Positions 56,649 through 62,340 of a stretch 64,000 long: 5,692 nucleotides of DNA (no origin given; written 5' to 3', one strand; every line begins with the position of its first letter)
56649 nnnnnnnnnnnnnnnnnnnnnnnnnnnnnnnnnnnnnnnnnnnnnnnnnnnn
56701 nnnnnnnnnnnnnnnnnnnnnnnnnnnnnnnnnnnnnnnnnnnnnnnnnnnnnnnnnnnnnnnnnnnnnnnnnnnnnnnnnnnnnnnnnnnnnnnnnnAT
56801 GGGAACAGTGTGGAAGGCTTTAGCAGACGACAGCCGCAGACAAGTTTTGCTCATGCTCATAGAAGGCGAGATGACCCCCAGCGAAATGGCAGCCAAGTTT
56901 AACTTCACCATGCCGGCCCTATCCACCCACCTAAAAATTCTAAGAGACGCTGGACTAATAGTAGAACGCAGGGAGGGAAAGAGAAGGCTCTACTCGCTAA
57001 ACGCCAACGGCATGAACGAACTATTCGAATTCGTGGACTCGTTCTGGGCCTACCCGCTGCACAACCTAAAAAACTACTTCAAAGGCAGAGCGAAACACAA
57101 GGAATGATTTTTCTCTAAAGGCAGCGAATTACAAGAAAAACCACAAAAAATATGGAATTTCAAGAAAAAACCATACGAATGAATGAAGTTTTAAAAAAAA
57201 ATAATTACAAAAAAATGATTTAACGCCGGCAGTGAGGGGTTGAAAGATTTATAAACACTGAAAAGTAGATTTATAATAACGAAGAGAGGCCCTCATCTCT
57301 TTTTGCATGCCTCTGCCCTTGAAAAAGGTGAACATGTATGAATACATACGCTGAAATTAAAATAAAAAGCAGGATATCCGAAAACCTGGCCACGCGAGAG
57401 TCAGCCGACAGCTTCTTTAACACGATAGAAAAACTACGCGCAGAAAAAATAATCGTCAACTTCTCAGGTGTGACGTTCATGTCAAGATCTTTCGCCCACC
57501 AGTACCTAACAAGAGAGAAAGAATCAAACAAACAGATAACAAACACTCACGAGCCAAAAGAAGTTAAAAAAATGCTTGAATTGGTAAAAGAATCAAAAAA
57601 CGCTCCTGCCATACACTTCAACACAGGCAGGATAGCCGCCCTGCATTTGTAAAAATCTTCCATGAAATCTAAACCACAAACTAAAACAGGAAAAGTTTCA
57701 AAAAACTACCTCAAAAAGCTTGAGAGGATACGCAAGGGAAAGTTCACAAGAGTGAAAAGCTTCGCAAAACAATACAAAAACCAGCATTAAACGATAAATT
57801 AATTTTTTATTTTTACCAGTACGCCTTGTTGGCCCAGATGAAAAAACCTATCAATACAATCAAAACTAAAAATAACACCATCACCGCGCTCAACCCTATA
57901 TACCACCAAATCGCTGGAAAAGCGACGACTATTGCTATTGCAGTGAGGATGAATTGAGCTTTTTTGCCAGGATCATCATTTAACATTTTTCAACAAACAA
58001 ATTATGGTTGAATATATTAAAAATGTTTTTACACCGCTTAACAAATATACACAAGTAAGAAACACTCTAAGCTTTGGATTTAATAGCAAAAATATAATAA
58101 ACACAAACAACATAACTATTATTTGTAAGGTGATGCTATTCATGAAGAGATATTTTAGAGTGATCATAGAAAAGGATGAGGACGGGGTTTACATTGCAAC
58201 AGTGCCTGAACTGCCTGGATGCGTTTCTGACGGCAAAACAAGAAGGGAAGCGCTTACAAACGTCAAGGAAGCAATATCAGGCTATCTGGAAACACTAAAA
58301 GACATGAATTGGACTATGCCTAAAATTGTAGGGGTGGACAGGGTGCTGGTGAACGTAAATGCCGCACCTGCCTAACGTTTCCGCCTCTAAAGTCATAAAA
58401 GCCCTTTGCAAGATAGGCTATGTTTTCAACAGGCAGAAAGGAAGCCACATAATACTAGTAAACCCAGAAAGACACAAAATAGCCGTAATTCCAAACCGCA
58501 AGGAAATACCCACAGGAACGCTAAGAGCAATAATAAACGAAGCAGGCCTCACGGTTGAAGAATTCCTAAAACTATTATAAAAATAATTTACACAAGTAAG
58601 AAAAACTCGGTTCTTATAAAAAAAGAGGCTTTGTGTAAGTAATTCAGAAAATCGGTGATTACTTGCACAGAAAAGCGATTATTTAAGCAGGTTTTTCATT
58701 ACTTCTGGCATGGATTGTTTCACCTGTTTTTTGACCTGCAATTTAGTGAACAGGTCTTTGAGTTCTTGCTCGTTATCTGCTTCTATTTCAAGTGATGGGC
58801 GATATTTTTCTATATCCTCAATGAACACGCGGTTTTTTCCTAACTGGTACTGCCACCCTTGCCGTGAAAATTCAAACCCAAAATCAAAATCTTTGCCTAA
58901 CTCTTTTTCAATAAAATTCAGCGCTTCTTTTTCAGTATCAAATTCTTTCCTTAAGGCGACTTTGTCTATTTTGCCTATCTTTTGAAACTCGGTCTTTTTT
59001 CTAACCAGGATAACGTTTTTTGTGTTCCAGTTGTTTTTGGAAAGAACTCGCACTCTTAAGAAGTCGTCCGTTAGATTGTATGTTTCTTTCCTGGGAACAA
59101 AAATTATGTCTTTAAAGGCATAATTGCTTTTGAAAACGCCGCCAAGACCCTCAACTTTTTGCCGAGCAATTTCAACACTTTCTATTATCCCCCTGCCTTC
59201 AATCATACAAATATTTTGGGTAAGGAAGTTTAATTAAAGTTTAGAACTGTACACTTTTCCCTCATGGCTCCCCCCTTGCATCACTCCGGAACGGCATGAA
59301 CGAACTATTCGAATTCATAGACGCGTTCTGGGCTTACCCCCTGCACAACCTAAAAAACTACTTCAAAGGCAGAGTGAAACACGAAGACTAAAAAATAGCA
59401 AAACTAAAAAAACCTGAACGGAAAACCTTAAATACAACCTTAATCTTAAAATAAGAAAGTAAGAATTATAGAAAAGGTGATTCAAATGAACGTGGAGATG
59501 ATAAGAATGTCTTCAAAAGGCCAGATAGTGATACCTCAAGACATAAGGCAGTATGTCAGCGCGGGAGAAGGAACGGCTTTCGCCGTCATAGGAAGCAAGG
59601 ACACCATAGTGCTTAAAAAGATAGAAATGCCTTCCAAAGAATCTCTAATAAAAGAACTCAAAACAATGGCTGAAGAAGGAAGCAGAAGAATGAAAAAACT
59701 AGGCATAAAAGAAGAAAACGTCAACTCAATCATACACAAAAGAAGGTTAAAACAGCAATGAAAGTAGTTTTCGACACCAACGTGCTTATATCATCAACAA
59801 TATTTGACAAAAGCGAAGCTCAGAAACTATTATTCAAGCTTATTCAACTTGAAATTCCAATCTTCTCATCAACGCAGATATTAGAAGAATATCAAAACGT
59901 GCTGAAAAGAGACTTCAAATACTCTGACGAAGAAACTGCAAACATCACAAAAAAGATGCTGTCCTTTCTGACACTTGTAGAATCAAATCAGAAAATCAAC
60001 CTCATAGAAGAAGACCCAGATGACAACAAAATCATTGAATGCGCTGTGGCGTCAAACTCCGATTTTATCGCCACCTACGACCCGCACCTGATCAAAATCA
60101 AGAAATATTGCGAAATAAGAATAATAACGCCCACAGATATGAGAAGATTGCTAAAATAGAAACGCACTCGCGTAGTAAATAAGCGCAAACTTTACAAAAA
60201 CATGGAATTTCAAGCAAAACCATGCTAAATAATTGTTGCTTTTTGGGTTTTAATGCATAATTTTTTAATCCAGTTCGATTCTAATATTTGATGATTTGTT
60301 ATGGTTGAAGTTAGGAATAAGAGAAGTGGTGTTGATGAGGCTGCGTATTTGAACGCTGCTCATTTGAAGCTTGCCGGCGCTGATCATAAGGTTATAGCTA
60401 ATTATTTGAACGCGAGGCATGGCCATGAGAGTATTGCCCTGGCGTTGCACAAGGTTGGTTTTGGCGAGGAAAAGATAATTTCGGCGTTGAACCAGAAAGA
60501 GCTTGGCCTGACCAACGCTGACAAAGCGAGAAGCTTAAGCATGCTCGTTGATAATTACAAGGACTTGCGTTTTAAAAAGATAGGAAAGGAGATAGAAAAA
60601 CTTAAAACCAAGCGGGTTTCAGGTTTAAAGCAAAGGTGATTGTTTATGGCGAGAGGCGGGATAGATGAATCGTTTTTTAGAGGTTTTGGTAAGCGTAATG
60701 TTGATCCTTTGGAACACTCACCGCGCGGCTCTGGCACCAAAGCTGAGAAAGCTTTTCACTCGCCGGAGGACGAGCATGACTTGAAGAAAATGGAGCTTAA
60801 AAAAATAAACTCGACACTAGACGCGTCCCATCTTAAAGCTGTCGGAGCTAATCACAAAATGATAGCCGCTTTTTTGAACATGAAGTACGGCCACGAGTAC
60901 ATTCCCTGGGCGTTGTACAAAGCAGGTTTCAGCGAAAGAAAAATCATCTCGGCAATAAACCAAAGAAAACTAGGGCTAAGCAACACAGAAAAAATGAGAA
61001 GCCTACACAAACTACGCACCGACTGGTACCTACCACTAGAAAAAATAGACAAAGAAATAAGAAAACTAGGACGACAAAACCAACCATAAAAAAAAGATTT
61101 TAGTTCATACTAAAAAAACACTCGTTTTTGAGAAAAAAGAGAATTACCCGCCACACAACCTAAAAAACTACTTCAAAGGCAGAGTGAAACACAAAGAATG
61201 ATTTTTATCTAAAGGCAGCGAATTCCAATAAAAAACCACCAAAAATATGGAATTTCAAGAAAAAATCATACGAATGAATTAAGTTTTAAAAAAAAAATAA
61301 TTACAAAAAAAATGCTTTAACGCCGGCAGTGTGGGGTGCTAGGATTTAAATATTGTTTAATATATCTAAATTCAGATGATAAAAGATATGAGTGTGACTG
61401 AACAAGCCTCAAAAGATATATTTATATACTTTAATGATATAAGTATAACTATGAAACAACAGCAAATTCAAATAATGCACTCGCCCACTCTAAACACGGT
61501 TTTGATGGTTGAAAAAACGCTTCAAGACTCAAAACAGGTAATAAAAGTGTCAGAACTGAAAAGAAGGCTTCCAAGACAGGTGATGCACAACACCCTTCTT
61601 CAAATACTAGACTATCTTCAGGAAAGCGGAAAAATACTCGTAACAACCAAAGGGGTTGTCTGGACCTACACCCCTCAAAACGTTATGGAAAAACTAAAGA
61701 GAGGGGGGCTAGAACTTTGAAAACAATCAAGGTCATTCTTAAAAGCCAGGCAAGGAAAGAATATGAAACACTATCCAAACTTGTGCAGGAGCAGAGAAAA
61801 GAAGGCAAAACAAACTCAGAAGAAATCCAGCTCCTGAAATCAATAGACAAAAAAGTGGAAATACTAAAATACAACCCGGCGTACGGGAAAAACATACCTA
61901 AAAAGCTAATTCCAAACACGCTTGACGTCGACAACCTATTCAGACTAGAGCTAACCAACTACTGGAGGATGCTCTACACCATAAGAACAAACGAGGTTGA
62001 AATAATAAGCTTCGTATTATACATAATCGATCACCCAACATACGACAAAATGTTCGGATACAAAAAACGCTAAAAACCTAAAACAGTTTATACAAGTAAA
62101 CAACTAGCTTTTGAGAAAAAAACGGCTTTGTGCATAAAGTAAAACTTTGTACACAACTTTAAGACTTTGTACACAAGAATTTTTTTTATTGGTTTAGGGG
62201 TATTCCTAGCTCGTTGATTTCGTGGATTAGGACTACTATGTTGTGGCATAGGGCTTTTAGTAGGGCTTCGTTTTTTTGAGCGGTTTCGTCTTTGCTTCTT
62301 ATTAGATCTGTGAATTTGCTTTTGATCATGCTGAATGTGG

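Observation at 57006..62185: Cassette hotspot: the arsR-family gene's 3' end and ~190-bp downstream region recur three times between toxin-antitoxin and orphan cassettes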

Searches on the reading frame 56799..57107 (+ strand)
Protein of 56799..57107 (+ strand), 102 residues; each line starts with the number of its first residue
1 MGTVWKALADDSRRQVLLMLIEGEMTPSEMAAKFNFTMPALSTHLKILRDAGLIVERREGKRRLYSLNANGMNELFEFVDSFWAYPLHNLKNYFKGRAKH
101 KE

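Call 12: search_protein_families(library=pfam, max_evalue=0.01, proteins=[window:56799-57107:+])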
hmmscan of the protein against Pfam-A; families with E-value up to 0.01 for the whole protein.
window:56799-57107:+ (102 aa): 8 families
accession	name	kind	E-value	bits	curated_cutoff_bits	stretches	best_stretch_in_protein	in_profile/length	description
PF01022.26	HTH_5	-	1.9e-12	47.3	22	1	10-54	1-45/47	Bacterial regulatory protein, arsR family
PF12840.13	HTH_20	-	2.5e-11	43.8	27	1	8-56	1-50/51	Helix-turn-helix domain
PF12802.13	MarR_2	-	1.5e-05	25.4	27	1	15-61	9-59/61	MarR family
PF24034.1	DUF7343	-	0.0012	19.1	27.6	1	9-62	3-56/62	Domain of unknown function (DUF7343)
PF13545.12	HTH_Crp_2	-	0.0018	18.6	27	1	20-72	18-67/70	Crp-like helix-turn-helix domain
PF13412.12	HTH_24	-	0.0028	17.6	21.9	1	10-54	2-47/48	Winged helix-turn-helix DNA-binding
PF01047.28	MarR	-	0.003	17.9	24.6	1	22-55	15-48/59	MarR family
PF08279.18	HTH_11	-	0.0043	17.4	25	1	13-60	2-51/55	HTH domain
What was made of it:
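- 56799..57107 (+): Intact arsR-family regulator gene (102 aa), the recombination target. Pfam HTH_5 E=1.9e-12 (call 12).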

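Call 16: find_encoding_contigs(protein=window:56799-57107:+, flank=10000, max_places=10)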
Protein window:56799-57107:+ (102 aa): 2 contigs read that carry it; 1 place shown.
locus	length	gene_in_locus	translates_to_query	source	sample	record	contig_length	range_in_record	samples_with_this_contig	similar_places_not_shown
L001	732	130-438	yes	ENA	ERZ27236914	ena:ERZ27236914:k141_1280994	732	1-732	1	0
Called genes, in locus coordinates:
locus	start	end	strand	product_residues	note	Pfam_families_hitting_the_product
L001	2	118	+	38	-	?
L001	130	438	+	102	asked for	PF01022:HTH_5, PF12802:MarR_2 (weak), PF12840:HTH_20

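Call 21: find_homologous_proteins(query=window:56799-57107:+, max_evalue=0.00001)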
Query window:56799-57107:+ (102 aa): 138 proteins with E <= 0.00001 among 139 candidates; the best 120 are listed.
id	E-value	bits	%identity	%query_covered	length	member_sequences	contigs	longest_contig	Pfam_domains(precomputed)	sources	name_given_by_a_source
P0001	7.6e-62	223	100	100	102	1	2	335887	PF12840.14,PF01022.27,PF12802.14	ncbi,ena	-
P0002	4.6e-53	195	85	100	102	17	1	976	PF12840.14,PF01022.27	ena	-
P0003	4.7e-53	195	87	99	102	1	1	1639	PF12840.14,PF01022.27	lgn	-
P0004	2.6e-52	193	88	95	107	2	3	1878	PF12840.14,PF01022.27,PF12802.14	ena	-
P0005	2.3e-51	190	82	100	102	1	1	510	PF12840.14,PF01022.27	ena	-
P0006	1.7e-50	187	82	100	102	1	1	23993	PF12840.14,PF01022.27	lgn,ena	-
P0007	3.1e-50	186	84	96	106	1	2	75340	PF12840.14,PF01022.27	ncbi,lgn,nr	ncbi:MAG: winged helix-turn-helix transcriptional regulator [Candidatus Micrarchaeota archaeon]|nr:w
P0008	4.5e-50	185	85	97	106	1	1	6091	PF12840.14,PF01022.27,PF12802.14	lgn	-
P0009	8.5e-50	185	83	97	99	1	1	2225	PF12840.14,PF01022.27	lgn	-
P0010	2.4e-49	183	79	99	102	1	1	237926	PF12840.14,PF01022.27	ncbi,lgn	ncbi:MAG: ArsR/SmtB family transcription factor [Candidatus Micrarchaeaceae archaeon]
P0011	3.8e-49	182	81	96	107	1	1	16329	PF12840.14,PF01022.27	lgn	-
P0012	1.0e-48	181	81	96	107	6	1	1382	PF12840.14,PF01022.27,PF12802.14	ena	-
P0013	1.1e-48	181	79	96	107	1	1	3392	PF12840.14,PF01022.27,PF12802.14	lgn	-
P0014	3.8e-48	179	80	97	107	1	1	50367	PF12840.14,PF01022.27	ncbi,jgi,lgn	-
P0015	8.9e-48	178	79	97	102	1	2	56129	PF12840.14,PF01022.27,PF12802.14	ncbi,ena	-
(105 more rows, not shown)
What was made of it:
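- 56799..57107 (+): Orthologs at 76-88% identity occur across Micrarchaeota (call 21).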

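Call 22: find_encoding_contigs(protein=P0007, flank=10000, max_places=3)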
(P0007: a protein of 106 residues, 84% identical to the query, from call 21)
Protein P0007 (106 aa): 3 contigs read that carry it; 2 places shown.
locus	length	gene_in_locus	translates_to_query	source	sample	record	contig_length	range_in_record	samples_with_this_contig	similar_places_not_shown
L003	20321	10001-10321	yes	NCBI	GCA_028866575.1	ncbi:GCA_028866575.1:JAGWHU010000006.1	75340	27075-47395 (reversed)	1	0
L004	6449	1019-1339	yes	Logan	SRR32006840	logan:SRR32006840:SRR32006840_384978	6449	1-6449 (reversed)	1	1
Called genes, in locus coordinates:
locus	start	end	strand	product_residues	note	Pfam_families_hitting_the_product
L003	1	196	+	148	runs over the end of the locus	PF03439:Spt5-NGN, PF00467:KOW (weak)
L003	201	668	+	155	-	PF03946:Ribosomal_L11_N, PF00298:Ribosomal_L11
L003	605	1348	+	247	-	PF00730:HhH-GPD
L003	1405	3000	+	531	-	-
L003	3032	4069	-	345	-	-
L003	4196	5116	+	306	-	PF01619:Pro_dh (faint)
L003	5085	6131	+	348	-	PF00106:adh_short, PF01073:3Beta_HSD, PF01370:Epimerase, PF02719:Polysacc_synt_2 (faint), PF04321:RmlD_sub_bind, PF07993:NAD_binding_4, PF13460:NAD_binding_10, PF16363:GDP_Man_Dehyd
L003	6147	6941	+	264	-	PF01884:PcrB, PF03060:NMO (faint)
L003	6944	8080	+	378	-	PF05833:NFACT_N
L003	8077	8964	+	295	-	PF13691:Lactamase_B_4, PF23023:Anti-Pycsar_Apyc1, PF00753:Lactamase_B, PF12706:Lactamase_B_2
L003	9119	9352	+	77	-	PF24434:DUF7557 (weak)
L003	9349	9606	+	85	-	PF05016:ParE_toxin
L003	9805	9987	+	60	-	-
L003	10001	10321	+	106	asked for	PF01022:HTH_5, PF12840:HTH_20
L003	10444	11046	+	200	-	-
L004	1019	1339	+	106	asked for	PF01022:HTH_5, PF12840:HTH_20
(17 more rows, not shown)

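Call 23: find_encoding_contigs(protein=P0010, flank=10000, max_places=3)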
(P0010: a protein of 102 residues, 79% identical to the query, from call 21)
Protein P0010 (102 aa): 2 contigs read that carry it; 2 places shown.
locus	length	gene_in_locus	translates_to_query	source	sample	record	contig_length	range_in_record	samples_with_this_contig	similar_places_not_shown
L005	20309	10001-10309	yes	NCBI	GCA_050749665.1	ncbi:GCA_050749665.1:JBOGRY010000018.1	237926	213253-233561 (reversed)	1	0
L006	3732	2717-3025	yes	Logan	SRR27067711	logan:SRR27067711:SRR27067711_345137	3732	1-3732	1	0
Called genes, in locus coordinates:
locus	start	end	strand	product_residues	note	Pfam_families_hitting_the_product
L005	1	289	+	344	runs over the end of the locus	-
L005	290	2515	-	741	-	PF00989:PAS (faint), PF08448:PAS_4 (faint), PF13426:PAS_9 (faint), PF00512:HisKA, PF02518:HATPase_c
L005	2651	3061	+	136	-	PF05168:HEPN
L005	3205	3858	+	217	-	PF01269:Fibrillarin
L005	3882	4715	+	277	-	-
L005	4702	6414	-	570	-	PF00749:tRNA-synt_1c, PF03950:tRNA-synt_1c_C, PF20974:tRNA-synt_1c_C2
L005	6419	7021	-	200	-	-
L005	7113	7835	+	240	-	PF00254:FKBP_C, PF22199:FKBP26_IF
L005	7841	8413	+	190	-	PF03352:Adenine_glyco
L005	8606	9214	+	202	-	PF06742:DUF1214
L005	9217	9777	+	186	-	PF06863:DUF1254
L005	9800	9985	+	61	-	-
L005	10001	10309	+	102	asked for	PF01022:HTH_5, PF12840:HTH_20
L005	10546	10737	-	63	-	PF06093:Spt4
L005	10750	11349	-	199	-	PF03876:SHS2_Rpb7-N, PF00575:S1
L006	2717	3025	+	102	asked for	PF01022:HTH_5, PF12840:HTH_20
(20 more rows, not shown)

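Call 24: find_encoding_contigs(protein=P0006, flank=10000, max_places=3)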
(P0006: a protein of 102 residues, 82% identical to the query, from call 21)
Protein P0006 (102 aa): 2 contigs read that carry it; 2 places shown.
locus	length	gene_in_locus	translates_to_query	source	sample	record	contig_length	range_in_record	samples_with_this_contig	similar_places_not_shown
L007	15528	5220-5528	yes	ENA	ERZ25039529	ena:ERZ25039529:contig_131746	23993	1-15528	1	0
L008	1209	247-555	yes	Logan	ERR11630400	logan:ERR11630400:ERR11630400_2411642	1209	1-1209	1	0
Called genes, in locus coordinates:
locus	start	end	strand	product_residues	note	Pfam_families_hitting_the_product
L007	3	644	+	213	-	?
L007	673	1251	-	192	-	PF06821:Ser_hydrolase, PF00561:Abhydrolase_1 (faint)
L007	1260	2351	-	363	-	PF03193:RsgA_GTPase, PF01926:MMR_HSR1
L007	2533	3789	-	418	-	-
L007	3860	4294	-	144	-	-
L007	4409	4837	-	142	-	PF08818:DUF1801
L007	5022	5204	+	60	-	-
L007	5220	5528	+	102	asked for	PF01022:HTH_5, PF12840:HTH_20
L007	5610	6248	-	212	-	-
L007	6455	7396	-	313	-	PF01073:3Beta_HSD, PF01370:Epimerase, PF02719:Polysacc_synt_2, PF04321:RmlD_sub_bind, PF05368:NmrA, PF13460:NAD_binding_10, PF16363:GDP_Man_Dehyd, PF07993:NAD_binding_4, +1 more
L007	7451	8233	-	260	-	PF12710:HAD (faint)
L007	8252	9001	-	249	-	-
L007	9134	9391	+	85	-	PF18195:GatD_N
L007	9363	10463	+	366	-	PF00710:Asparaginase, PF17763:Asparaginase_C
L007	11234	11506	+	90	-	PF00334:NDK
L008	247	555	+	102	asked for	PF01022:HTH_5, PF12840:HTH_20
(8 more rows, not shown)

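Call 25: find_encoding_contigs(protein=P0015, flank=10000, max_places=3)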
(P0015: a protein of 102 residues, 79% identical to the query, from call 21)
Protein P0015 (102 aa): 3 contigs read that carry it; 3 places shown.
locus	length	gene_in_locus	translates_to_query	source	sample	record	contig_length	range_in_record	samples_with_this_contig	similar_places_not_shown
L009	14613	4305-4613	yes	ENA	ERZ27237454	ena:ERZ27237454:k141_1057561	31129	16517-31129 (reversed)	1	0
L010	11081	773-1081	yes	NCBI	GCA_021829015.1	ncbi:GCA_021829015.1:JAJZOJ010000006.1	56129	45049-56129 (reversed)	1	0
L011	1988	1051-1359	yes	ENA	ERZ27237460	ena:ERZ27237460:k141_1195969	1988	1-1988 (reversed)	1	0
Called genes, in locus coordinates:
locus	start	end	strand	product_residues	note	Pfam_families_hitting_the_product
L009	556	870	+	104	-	PF05239:PRC (weak)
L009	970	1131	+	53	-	-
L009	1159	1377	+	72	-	PF01978:TrmB (weak)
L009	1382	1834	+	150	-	PF10869:DUF2666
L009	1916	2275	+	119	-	-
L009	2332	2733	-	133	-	PF00903:Glyoxalase (weak)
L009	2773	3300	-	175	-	PF00293:NUDIX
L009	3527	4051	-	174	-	PF00293:NUDIX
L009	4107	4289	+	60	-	-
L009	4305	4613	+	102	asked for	PF01022:HTH_5, PF12840:HTH_20, PF12802:MarR_2 (weak)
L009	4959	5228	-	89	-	-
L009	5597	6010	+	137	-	-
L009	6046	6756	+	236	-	PF08843:AbiEii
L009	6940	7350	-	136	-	PF13470:PIN_3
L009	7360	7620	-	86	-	PF04014:MazE_antitoxin (weak)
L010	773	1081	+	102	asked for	PF01022:HTH_5, PF12840:HTH_20, PF12802:MarR_2 (weak)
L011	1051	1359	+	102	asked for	PF01022:HTH_5, PF12840:HTH_20, PF12802:MarR_2 (weak)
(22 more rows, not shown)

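Call 71: find_related_loci(query=window:56799-57107:+, collection=viral_contigs, flank=5000)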
Query window:56799-57107:+ (102 aa) in viral_contigs; peptide patterns used: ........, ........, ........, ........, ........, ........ (x = any residue, [..] = any of these).
15 stretches matched a pattern, but none encodes a relative of the query by tblastn (E <= 1e-3).

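Call 76: find_encoding_contigs(protein=P0004, flank=5000, max_places=5)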
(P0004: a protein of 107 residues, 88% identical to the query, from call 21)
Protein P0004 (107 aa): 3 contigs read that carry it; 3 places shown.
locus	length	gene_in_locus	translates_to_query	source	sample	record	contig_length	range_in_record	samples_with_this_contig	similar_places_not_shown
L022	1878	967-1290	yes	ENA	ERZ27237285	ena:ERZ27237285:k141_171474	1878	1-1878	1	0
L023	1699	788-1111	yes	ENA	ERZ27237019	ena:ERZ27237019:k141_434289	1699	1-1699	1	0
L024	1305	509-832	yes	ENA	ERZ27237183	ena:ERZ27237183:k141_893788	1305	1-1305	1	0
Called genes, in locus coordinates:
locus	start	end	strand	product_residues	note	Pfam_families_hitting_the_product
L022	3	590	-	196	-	?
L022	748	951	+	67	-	-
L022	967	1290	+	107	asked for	PF01022:HTH_5, PF12802:MarR_2 (weak), PF12840:HTH_20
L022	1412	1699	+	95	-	-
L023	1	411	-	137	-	?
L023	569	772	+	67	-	-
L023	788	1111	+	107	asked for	PF01022:HTH_5, PF12802:MarR_2 (weak), PF12840:HTH_20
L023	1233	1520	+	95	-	-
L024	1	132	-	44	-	?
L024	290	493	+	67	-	-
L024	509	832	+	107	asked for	PF01022:HTH_5, PF12802:MarR_2 (weak), PF12840:HTH_20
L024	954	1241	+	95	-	-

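Call 77: find_encoding_contigs(protein=P0003, flank=5000, max_places=5)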
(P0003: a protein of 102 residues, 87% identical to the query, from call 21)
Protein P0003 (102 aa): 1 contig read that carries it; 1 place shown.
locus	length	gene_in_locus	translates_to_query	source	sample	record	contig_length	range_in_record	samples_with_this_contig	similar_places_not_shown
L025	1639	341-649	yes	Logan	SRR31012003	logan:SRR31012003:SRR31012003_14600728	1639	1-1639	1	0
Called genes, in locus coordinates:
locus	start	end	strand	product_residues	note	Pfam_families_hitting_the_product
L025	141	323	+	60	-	-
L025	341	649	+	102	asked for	PF01022:HTH_5, PF12840:HTH_20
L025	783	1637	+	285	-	?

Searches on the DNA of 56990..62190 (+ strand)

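Call 93: search_dna_similar(query=window:56990-62190:+, collection=plasmids, mode=distant, max_rows=8)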
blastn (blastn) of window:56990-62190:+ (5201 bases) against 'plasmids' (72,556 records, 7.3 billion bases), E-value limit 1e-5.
No match.

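Call 94: search_dna_similar(query=window:56990-62190:+, collection=phages, mode=distant, max_rows=8)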
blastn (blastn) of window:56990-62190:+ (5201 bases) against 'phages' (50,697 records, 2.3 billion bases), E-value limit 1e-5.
No match.
